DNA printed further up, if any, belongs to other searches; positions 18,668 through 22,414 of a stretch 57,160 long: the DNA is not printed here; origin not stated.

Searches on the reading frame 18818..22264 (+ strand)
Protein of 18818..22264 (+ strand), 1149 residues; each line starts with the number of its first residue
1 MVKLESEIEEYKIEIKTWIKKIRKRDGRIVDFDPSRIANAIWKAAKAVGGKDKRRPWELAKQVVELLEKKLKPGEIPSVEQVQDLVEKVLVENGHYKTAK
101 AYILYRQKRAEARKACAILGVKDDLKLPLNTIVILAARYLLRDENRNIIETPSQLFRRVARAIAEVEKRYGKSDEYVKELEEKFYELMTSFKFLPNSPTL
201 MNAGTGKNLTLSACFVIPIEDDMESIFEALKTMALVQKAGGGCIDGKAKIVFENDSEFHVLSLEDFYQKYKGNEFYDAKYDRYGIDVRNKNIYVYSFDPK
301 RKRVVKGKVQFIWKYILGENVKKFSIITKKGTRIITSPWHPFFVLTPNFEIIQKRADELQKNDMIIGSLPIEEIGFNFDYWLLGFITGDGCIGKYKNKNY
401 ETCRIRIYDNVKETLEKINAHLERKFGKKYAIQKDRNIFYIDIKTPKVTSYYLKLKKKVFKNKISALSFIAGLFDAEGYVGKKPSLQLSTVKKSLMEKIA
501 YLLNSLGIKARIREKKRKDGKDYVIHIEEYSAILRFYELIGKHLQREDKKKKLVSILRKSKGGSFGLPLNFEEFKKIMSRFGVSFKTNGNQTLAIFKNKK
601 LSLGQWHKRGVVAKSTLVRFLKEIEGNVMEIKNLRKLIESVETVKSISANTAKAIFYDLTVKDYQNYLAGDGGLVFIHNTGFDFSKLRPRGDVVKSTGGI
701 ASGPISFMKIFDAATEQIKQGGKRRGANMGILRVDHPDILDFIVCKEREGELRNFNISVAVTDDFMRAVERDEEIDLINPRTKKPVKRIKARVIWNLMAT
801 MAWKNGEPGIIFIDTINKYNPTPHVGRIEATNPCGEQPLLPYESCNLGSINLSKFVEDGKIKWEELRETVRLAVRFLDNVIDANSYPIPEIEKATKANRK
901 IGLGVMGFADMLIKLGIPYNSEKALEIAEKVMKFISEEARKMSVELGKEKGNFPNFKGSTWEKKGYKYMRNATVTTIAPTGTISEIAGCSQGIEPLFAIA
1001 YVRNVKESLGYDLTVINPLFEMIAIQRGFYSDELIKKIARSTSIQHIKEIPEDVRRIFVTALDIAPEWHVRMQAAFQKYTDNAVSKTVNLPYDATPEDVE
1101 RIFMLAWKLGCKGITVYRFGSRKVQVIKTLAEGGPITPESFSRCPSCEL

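Call 61: search_protein_families(library=pfam, proteins=[window:18818-22264:+], max_evalue=0.00001)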
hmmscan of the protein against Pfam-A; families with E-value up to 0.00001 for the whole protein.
window:18818-22264:+ (1149 aa): 8 families
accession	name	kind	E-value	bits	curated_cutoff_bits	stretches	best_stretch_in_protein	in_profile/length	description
PF02867.20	Ribonuc_red_lgC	-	1.6e-144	482.8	23.9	1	680-1117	32-523/523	Ribonucleotide reductase, barrel domain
PF09062.15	Endonuc_subdom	-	2.6e-27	95.9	24.4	1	374-458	6-94/98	PI-PfuI Endonuclease subdomain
PF14890.11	Intein_splicing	-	7e-25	88.1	35.8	1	263-679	3-155/155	Intein splicing domain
PF00317.26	Ribonuc_red_lgN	-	1.1e-24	86.6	28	1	129-207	5-76/77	Ribonucleotide reductase, all-alpha domain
PF09061.11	Stirrup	-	2.6e-24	85.6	26.6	1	563-636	1-76/79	Stirrup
PF03477.21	ATP-cone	-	3.9e-24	85.4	25.8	1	21-110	2-87/88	ATP cone domain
PF14528.11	LAGLIDADG_3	-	3.8e-21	75.6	22.5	1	467-541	4-82/82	LAGLIDADG-like domain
PF05204.19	Hom_end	-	5.2e-11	43.1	21.1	1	456-532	3-82/110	Homing endonuclease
